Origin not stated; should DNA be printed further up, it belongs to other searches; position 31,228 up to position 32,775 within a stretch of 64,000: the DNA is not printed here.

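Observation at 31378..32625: Truncated major-vault-protein paralog: MVP repeat domains only, ending in a hydrophobic tail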

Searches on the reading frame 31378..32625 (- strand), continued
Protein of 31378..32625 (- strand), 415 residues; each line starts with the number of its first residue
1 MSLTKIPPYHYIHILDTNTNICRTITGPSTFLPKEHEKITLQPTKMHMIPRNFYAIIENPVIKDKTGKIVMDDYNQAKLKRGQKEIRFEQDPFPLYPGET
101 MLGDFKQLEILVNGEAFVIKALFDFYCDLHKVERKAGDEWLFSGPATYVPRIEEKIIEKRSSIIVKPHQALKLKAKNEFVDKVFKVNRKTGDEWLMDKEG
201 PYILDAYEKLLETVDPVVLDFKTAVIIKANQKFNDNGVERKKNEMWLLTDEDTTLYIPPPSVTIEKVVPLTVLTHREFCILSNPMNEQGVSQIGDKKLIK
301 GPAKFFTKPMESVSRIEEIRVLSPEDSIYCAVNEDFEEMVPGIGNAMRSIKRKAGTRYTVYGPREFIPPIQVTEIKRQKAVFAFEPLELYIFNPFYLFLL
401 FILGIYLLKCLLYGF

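Call 62: find_homologous_proteins(query=A1, max_evalue=1e-60)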
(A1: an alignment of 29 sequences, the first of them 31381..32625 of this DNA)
Query A1 (29 sequences) (415 aa, profile of the alignment): 1888 proteins with E <= 1e-60 among 7299 candidates; the best 120 are listed.
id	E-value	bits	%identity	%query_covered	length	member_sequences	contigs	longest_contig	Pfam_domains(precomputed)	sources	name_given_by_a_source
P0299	1.0e-187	642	35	99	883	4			PF17795.7,PF17796.7,PF17794.7,PF01505.24,PF11978.14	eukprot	eukprot:TRINITY_DN210_c0_g1_i1.p1 TRINITY_DN210_c0_g1~~TRINITY_DN210_c0_g1_i1.p1 ORF type:complete l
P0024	3.2e-181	621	40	98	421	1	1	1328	PF17794.7,PF01505.24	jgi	-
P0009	1.3e-179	616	42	94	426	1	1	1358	PF17794.7,PF01505.24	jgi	-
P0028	5.4e-177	607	39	99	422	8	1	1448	PF17794.7,PF01505.24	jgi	-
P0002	9.7e-177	606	54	97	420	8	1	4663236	PF17794.7,PF01505.24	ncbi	ncbi:hypothetical protein ACTFIV_010992 [Dictyostelium citrinum]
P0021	8.6e-176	603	41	95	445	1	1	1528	PF17794.7,PF01505.24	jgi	-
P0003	8.7e-176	603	54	97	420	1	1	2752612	PF17794.7,PF01505.24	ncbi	ncbi:hypothetical protein ACTFIR_000571 [Dictyostelium discoideum]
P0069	5.5e-175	600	36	97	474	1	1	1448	PF17794.7,PF01505.24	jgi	-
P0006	1.5e-174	599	52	96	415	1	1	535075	PF17794.7,PF01505.24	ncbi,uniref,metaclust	ncbi:hypothetical protein SAMD00019534_097680, partial [Acytostelium subglobosum LB1]|uniref:hypothe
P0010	8.0e-174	596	41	98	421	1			PF17794.7,PF01505.24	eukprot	eukprot:TRINITY_DN2037_c0_g1_i1.p1 TRINITY_DN2037_c0_g1~~TRINITY_DN2037_c0_g1_i1.p1 ORF type:complet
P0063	2.1e-173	595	37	97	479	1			PF17794.7,PF01505.24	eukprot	eukprot:TRINITY_DN4506_c0_g1_i2.p1 TRINITY_DN4506_c0_g1~~TRINITY_DN4506_c0_g1_i2.p1 ORF type:complet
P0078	4.6e-173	594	35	94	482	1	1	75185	PF17794.7,PF01505.24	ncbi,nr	ncbi:Major vault protein [Pelomyxa schiedti]|nr:Major vault protein [Pelomyxa schiedti]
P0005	1.1e-172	593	53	95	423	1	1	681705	PF17794.7,PF01505.24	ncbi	ncbi:hypothetical protein ACTA71_010429 [Dictyostelium dimigraforme]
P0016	7.7e-172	590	41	97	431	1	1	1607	PF17794.7,PF01505.24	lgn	-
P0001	3.3e-170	585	100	100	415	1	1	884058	PF17794.7,PF01505.24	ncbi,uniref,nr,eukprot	ncbi:hypothetical protein DLAC_07332 [Tieghemostelium lacteum]|uniref:Major vault protein n=1 Tax=Ti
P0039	1.0e-169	583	38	94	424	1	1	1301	PF17794.7,PF01505.24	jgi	jgi:major vault protein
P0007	1.1e-169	583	52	97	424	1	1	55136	PF17794.7,PF01505.24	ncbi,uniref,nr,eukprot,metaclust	ncbi:hypothetical protein DICPUDRAFT_95079 [Dictyostelium purpureum]|uniref:Major vault protein n=1 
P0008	3.5e-168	578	52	100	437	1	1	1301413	PF17794.7,PF01505.24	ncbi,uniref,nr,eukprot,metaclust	ncbi:hypothetical protein PPL_00988 [Heterostelium album PN500]|uniref:Major vault protein n=1 Tax=H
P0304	6.4e-168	577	42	92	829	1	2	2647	PF17795.7,PF17796.7,PF17794.7,PF01505.24,PF11978.14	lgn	-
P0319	1.0e-167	576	42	92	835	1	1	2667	PF17795.7,PF17796.7,PF17794.7,PF01505.24,PF11978.14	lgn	-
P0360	2.6e-167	575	39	94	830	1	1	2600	PF17795.7,PF17796.7,PF17794.7,PF01505.24,PF11978.14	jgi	-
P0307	4.6e-167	574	40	98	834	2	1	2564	PF17795.7,PF17796.7,PF17794.7,PF01505.24,PF11978.14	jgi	-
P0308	1.2e-166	573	40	98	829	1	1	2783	PF17795.7,PF17796.7,PF17794.7,PF01505.24,PF11978.14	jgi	-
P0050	3.1e-166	571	39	99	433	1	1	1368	PF17794.7,PF01505.24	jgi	-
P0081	4.0e-166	571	38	99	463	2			PF17794.7,PF01505.24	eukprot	eukprot:TRINITY_DN3226_c0_g1_i1.p1 TRINITY_DN3226_c0_g1~~TRINITY_DN3226_c0_g1_i1.p1 ORF type:complet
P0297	5.1e-166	571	39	94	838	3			PF17795.7,PF17796.7,PF17794.7,PF01505.24,PF11978.14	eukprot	eukprot:TRINITY_DN804_c1_g2_i1.p1 TRINITY_DN804_c1_g2~~TRINITY_DN804_c1_g2_i1.p1 ORF type:complete l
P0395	9.7e-166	570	39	98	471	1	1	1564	PF17794.7,PF01505.24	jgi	jgi:major vault protein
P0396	1.3e-165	569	41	94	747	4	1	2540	PF17795.7,PF17796.7,PF17794.7,PF01505.24,PF11978.14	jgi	jgi:major vault protein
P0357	1.6e-165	569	41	92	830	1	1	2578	PF17795.7,PF17796.7,PF17794.7,PF01505.24,PF11978.14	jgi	-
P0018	2.0e-165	569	38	100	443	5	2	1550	PF17794.7,PF01505.24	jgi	-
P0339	3.5e-165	568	40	98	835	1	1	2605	PF17795.7,PF17796.7,PF17794.7,PF01505.24,PF11978.14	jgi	jgi:major vault protein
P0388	3.7e-165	568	40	94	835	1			PF17795.7,PF17796.7,PF17794.7,PF01505.24,PF11978.14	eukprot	eukprot:TRINITY_DN4201_c0_g1_i2.p1 TRINITY_DN4201_c0_g1~~TRINITY_DN4201_c0_g1_i2.p1 ORF type:complet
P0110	6.7e-165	567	35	92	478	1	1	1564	PF17794.7,PF01505.24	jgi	-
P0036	7.2e-165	567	39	94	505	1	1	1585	PF17795.7,PF17796.7,PF17794.7,PF01505.24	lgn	-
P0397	1.3e-164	566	39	98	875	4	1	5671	PF17795.7,PF17796.7,PF17794.7,PF01505.24,PF11978.14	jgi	jgi:major vault protein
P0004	1.4e-164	566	54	96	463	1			PF02845.23,PF17794.7,PF01505.24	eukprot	eukprot:gene3697-4259_t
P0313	1.5e-164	566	40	92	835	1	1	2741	PF17795.7,PF17796.7,PF17794.7,PF01505.24,PF11978.14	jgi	-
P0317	1.8e-164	566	38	94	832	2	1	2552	PF17795.7,PF17796.7,PF17794.7,PF01505.24,PF11978.14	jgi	-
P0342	3.5e-164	565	37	94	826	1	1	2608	PF17795.7,PF17796.7,PF17794.7,PF01505.24,PF11978.14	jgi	-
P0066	1.1e-163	563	36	100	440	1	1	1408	PF17794.7,PF01505.24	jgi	-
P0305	1.6e-163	563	39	94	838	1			PF17795.7,PF17796.7,PF17794.7,PF01505.24,PF11978.14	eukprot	eukprot:TRINITY_DN8_c0_g1_i1.p1 TRINITY_DN8_c0_g1~~TRINITY_DN8_c0_g1_i1.p1 ORF type:complete len:839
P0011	1.6e-163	563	39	99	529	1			PF17794.7,PF01505.24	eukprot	eukprot:TRINITY_DN2950_c0_g1_i1.p1 TRINITY_DN2950_c0_g1~~TRINITY_DN2950_c0_g1_i1.p1 ORF type:complet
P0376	1.9e-163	562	39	98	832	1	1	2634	PF17795.7,PF17796.7,PF17794.7,PF01505.24,PF11978.14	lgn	-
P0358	2.4e-163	562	40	98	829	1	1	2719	PF17795.7,PF17796.7,PF17794.7,PF01505.24,PF11978.14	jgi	-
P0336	3.1e-163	562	38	98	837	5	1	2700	PF17795.7,PF17796.7,PF17794.7,PF01505.24,PF11978.14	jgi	jgi:major vault protein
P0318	4.9e-163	561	42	94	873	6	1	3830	PF17795.7,PF17796.7,PF17794.7,PF01505.24,PF11978.14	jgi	jgi:major vault protein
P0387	5.6e-163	561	38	98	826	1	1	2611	PF17795.7,PF17796.7,PF17794.7,PF01505.24,PF11978.14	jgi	jgi:major vault protein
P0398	8.1e-163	560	41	94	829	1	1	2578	PF17795.7,PF17796.7,PF17794.7,PF01505.24,PF11978.14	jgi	jgi:major vault protein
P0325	1.0e-162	560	39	94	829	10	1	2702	PF17795.7,PF17796.7,PF17794.7,PF01505.24,PF11978.14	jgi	-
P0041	1.5e-162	559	38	95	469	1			PF17794.7,PF01505.24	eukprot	eukprot:TRINITY_DN9522_c0_g1_i2.p1 TRINITY_DN9522_c0_g1~~TRINITY_DN9522_c0_g1_i2.p1 ORF type:complet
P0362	2.3e-162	559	38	98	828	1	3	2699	PF17795.7,PF17796.7,PF17794.7,PF01505.24,PF11978.14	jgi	jgi:major vault protein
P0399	2.4e-162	559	37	91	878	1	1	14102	PF17795.7,PF17796.7,PF17794.7,PF01505.24,PF11978.14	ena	-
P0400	2.7e-162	559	39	98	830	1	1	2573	PF17795.7,PF17796.7,PF17794.7,PF01505.24,PF11978.14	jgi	-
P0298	4.3e-162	558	38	94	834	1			PF17795.7,PF17796.7,PF17794.7,PF01505.24,PF11978.14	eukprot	eukprot:TRINITY_DN82_c0_g1_i2.p1 TRINITY_DN82_c0_g1~~TRINITY_DN82_c0_g1_i2.p1 ORF type:complete len:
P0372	4.9e-162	558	38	98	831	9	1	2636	PF17795.7,PF17796.7,PF17794.7,PF01505.24,PF11978.14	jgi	jgi:major vault protein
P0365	5.5e-162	557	39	98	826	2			PF17795.7,PF17796.7,PF17794.7,PF01505.24,PF11978.14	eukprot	eukprot:TRINITY_DN73_c0_g1_i1.p1 TRINITY_DN73_c0_g1~~TRINITY_DN73_c0_g1_i1.p1 ORF type:complete len:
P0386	5.7e-162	557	40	94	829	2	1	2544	PF17795.7,PF17796.7,PF17794.7,PF01505.24,PF11978.14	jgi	-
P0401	6.0e-162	557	39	98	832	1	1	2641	PF17795.7,PF17796.7,PF17794.7,PF01505.24,PF11978.14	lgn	-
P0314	7.3e-162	557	39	94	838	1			PF17795.7,PF17796.7,PF17794.7,PF01505.24,PF11978.14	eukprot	eukprot:TRINITY_DN255_c0_g3_i4.p1 TRINITY_DN255_c0_g3~~TRINITY_DN255_c0_g3_i4.p1 ORF type:complete l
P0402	1.1e-161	556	40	92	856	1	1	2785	PF17795.7,PF17796.7,PF17794.7,PF01505.24,PF11978.14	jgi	jgi:major vault protein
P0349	1.1e-161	556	38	98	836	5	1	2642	PF17795.7,PF17796.7,PF17794.7,PF01505.24,PF11978.14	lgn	-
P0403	1.3e-161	556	40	98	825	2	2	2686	PF17795.7,PF17796.7,PF17794.7,PF01505.24,PF11978.14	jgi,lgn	-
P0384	1.9e-161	556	38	94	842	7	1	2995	PF17795.7,PF17796.7,PF17794.7,PF01505.24,PF11978.14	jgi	jgi:major vault protein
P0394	2.4e-161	555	40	92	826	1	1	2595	PF17795.7,PF17796.7,PF17794.7,PF01505.24,PF11978.14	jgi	-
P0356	2.6e-161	555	37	99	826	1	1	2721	PF17795.7,PF17796.7,PF17794.7,PF01505.24,PF11978.14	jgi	-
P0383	2.6e-161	555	36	98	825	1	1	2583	PF17795.7,PF17796.7,PF17794.7,PF01505.24,PF11978.14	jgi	-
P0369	3.2e-161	555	40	98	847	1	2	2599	PF17795.7,PF17796.7,PF17794.7,PF01505.24,PF11978.14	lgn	-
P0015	3.4e-161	555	40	94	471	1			PF17794.7,PF01505.24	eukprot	eukprot:TRINITY_DN185_c0_g1_i1.p1 TRINITY_DN185_c0_g1~~TRINITY_DN185_c0_g1_i1.p1 ORF type:complete l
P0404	4.4e-161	555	36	92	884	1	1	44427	PF17795.7,PF17796.7,PF17794.7,PF01505.24,PF11978.14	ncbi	ncbi:MAG: colicin uptake protein [Xenococcaceae cyanobacterium]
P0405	5.0e-161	554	39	92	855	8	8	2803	PF17795.7,PF17796.7,PF17794.7,PF01505.24,PF11978.14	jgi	jgi:major vault protein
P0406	6.9e-161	554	40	94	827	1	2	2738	PF17795.7,PF17796.7,PF17794.7,PF01505.24,PF11978.14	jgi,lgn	-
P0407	7.4e-161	554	39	94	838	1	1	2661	PF17795.7,PF17796.7,PF17794.7,PF01505.24,PF11978.14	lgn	-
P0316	7.6e-161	554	37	94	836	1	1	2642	PF17795.7,PF17796.7,PF17794.7,PF01505.24,PF11978.14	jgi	-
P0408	9.3e-161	553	36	92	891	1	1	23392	PF17795.7,PF17796.7,PF17794.7,PF01505.24,PF11978.14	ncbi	-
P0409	9.7e-161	553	38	92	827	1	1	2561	PF17795.7,PF17796.7,PF17794.7,PF01505.24,PF11978.14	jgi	-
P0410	1.3e-160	553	36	94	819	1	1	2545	PF17795.7,PF17796.7,PF17794.7,PF01505.24,PF11978.14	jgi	jgi:major vault protein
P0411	1.6e-160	553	38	98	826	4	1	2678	PF17795.7,PF17796.7,PF17794.7,PF01505.24,PF11978.14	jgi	-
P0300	1.7e-160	553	39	98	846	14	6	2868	PF17795.7,PF17796.7,PF17794.7,PF01505.24,PF11978.14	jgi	jgi:major vault protein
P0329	1.9e-160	552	39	92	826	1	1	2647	PF17795.7,PF17796.7,PF17794.7,PF01505.24,PF11978.14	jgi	jgi:major vault protein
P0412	2.3e-160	552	37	99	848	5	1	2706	PF17795.7,PF17796.7,PF17794.7,PF01505.24,PF11978.14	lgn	-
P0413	2.4e-160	552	39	94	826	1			PF17795.7,PF17796.7,PF17794.7,PF01505.24,PF11978.14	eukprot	eukprot:TRINITY_DN73_c0_g1_i2.p1 TRINITY_DN73_c0_g1~~TRINITY_DN73_c0_g1_i2.p1 ORF type:complete len:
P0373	2.5e-160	552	37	98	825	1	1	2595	PF17795.7,PF17796.7,PF17794.7,PF01505.24,PF11978.14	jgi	-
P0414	2.5e-160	552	38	99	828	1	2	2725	PF17795.7,PF17796.7,PF17794.7,PF01505.24,PF11978.14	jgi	jgi:major vault protein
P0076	2.9e-160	552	35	94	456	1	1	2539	PF17795.7,PF17796.7,PF17794.7,PF01505.24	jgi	-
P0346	2.9e-160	552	39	98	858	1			PF17795.7,PF17796.7,PF17794.7,PF01505.24,PF11978.14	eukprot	eukprot:TRINITY_DN185_c0_g1_i2.p1 TRINITY_DN185_c0_g1~~TRINITY_DN185_c0_g1_i2.p1 ORF type:complete l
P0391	3.1e-160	552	37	94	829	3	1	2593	PF17795.7,PF17796.7,PF17794.7,PF01505.24,PF11978.14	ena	-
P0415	3.3e-160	552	37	98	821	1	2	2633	PF17795.7,PF17796.7,PF17794.7,PF01505.24,PF11978.14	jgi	jgi:major vault protein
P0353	4.0e-160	551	38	94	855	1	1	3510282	PF17795.7,PF17796.7,PF17794.7,PF01505.24,PF11978.14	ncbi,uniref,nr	ncbi:hypothetical protein CHS0354_032785 [Potamilus streckersoni]|uniref:Major vault protein n=1 Tax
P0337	4.3e-160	551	38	94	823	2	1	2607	PF17795.7,PF17796.7,PF17794.7,PF01505.24,PF11978.14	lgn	-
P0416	4.5e-160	551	40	94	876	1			PF17795.7,PF17796.7,PF17794.7,PF01505.24,PF11978.14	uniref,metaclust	uniref:Major vault protein n=1 Tax=Strigamia maritima TaxID=126957 RepID=T1J2H3_STRMM|metaclust:stat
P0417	5.3e-160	551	39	98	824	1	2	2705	PF17795.7,PF17796.7,PF17794.7,PF01505.24,PF11978.14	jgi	-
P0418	5.7e-160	551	38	92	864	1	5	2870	PF17795.7,PF17796.7,PF17794.7,PF01505.24,PF11978.14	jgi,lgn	-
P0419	6.2e-160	551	37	99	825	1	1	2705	PF17795.7,PF17796.7,PF17794.7,PF01505.24,PF11978.14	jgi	-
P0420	7.0e-160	551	36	94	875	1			PF17795.7,PF17796.7,PF17794.7,PF01505.24,PF11978.14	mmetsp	mmetsp:Transcript_34848/g.58343 ORF Transcript_34848/g.58343 Transcript_34848/m.58343 type:complete 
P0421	7.3e-160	550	38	92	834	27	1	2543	PF17795.7,PF17796.7,PF17794.7,PF01505.24,PF11978.14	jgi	-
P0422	7.7e-160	550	36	92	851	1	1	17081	PF17795.7,PF17796.7,PF17794.7,PF01505.24,PF11978.14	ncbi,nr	ncbi:MAG: colicin uptake protein [Anaerolineae bacterium]|nr:colicin uptake protein [Anaerolineae ba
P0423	7.8e-160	550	36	94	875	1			PF17795.7,PF17796.7,PF17794.7,PF01505.24,PF11978.14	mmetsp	mmetsp:Transcript_34849/g.58347 ORF Transcript_34849/g.58347 Transcript_34849/m.58347 type:complete 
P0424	8.0e-160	550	36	94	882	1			PF17795.7,PF17796.7,PF17794.7,PF01505.24,PF11978.14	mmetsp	mmetsp:Transcript_34850/g.58351 ORF Transcript_34850/g.58351 Transcript_34850/m.58351 type:complete 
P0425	8.1e-160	550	36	94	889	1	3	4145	PF17795.7,PF17796.7,PF17794.7,PF01505.24,PF11978.14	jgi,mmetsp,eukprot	mmetsp:Transcript_21575/g.35737 ORF Transcript_21575/g.35737 Transcript_21575/m.35737 type:complete 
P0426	8.1e-160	550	36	99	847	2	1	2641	PF17795.7,PF17796.7,PF17794.7,PF01505.24,PF11978.14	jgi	-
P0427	1.0e-159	550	37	98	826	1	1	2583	PF17795.7,PF17796.7,PF17794.7,PF01505.24,PF11978.14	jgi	-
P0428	1.0e-159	550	38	94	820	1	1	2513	PF17795.7,PF17796.7,PF17794.7,PF01505.24,PF11978.14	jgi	-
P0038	1.3e-159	550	38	94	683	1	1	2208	PF17795.7,PF17796.7,PF17794.7,PF01505.24,PF11978.14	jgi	jgi:major vault protein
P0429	1.4e-159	550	36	94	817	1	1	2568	PF17795.7,PF17796.7,PF17794.7,PF01505.24,PF11978.14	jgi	jgi:major vault protein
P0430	1.6e-159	549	39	94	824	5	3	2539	PF17795.7,PF17796.7,PF17794.7,PF01505.24,PF11978.14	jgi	jgi:major vault protein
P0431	1.7e-159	549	38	98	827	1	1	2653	PF17795.7,PF17796.7,PF17794.7,PF01505.24,PF11978.14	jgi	-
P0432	1.8e-159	549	38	98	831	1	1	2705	PF17795.7,PF17796.7,PF17794.7,PF01505.24,PF11978.14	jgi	-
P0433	1.9e-159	549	39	98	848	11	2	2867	PF17795.7,PF17796.7,PF17794.7,PF01505.24,PF11978.14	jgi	-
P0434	2.0e-159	549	39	94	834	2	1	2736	PF17795.7,PF17796.7,PF17794.7,PF01505.24,PF11978.14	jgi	-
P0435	2.1e-159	549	35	92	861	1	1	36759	PF17795.7,PF17796.7,PF17794.7,PF01505.24,PF11978.14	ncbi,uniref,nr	ncbi:hypothetical protein [Candidatus Parabeggiatoa sp. HSG14]|uniref:hypothetical protein n=1 Tax=C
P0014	2.2e-159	549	39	92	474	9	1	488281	PF17795.7,PF17796.7,PF17794.7,PF01505.24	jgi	jgi:major vault protein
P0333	2.3e-159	549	39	92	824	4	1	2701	PF17795.7,PF17796.7,PF17794.7,PF01505.24,PF11978.14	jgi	jgi:major vault protein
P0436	2.3e-159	549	36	94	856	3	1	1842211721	PF17795.7,PF17796.7,PF17794.7,PF01505.24,PF11978.14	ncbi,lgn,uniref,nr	ncbi:major vault protein [Protopterus annectens]|uniref:major vault protein n=1 Tax=Protopterus anne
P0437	2.4e-159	549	38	97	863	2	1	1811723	PF17795.7,PF17796.7,PF17794.7,PF01505.24,PF11978.14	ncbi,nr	ncbi:major vault protein-like isoform X2 [Acanthaster planci]|nr:major vault protein-like isoform X2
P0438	2.6e-159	549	39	94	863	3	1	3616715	PF17795.7,PF17796.7,PF17794.7,PF01505.24,PF11978.14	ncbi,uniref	ncbi:major vault protein-like isoform X2 [Oscarella lobularis]|uniref:major vault protein-like isofo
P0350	2.9e-159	548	38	94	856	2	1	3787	PF17795.7,PF17796.7,PF17794.7,PF01505.24,PF11978.14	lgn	-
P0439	3.1e-159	548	36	98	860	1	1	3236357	PF17795.7,PF17796.7,PF17794.7,PF01505.24,PF11978.14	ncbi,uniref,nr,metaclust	ncbi:hypothetical protein LOTGIDRAFT_214098 [Lottia gigantea]|uniref:Major vault protein n=1 Tax=Lot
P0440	3.4e-159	548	38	94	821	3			PF17795.7,PF17796.7,PF17794.7,PF01505.24,PF11978.14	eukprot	eukprot:TRINITY_DN215_c0_g1_i1.p1 TRINITY_DN215_c0_g1~~TRINITY_DN215_c0_g1_i1.p1 ORF type:complete l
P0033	4.3e-159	548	40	92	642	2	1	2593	PF17795.7,PF17796.7,PF17794.7,PF01505.24,PF11978.14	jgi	-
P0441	4.5e-159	548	38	94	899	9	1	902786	PF17795.7,PF17796.7,PF17794.7,PF01505.24,PF11978.14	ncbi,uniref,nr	ncbi:major vault protein-like isoform X1 [Orbicella faveolata]|uniref:major vault protein-like isofo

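Call 73: fold_search(model_id=the predicted structure, library=viral)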
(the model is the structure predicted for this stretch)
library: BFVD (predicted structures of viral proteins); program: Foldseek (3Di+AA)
matches with E <= 10: 218; with E <= 0.001: 0
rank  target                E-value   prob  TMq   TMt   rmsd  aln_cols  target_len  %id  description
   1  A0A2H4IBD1            1.2e-01  0.04  0.08  0.07  27.3       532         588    8  Inverse autotransporter beta-barrel domain-containing protein [Erwinia phage vB_EamM_Y3]
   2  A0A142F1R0            1.6e-01  0.08  0.09  0.11  25.7       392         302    9  Uncharacterized protein [Bacillus phage Mgbh1]
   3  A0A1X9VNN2            2.2e-01  0.03  0.07  0.06  34.1       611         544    8  Uncharacterized protein [Mimivirus AB-566-O17]
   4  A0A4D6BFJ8            4.8e-01  0.07  0.13  0.09  35.2       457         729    8  (no name in the UniProt tables at hand)
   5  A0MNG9                5.2e-01  0.03  0.09  0.07  27.2       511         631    8  (no name in the UniProt tables at hand)
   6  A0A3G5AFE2            5.7e-01  0.09  0.10  0.16  23.2       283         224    8  Cupin [Solivirus sp.]
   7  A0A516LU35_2          8.0e-01  0.05  0.13  0.08  24.0       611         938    7  (no name in the UniProt tables at hand)
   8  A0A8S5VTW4            8.0e-01  0.02  0.07  0.07  31.2       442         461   11  (no name in the UniProt tables at hand)
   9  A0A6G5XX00            8.0e-01  0.01  0.07  0.06  37.4       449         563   10  (no name in the UniProt tables at hand)
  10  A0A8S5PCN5            9.7e-01  0.03  0.12  0.06  24.3       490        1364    8  Tail protein [Siphoviridae sp. ctCeQ13]
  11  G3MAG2                1.1e+00  0.02  0.06  0.07  49.7       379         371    8  Gp421 [Bacillus phage G]
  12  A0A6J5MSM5            1.1e+00  0.01  0.07  0.07  24.6       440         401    8  Uncharacterized protein [uncultured Caudovirales phage]
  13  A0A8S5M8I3            1.2e+00  0.05  0.08  0.04  22.5       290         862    9  Calcineurin-like phosphoesterase domain-containing protein [Siphoviridae sp. ctzVd36]
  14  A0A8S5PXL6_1          1.2e+00  0.03  0.09  0.06  24.9       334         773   11  Uncharacterized protein [Myoviridae sp. ctgsk7]
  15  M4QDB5                1.2e+00  0.02  0.09  0.04  34.2       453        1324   10  DUF1565 domain-containing protein [Prochlorococcus phage MED4-213]
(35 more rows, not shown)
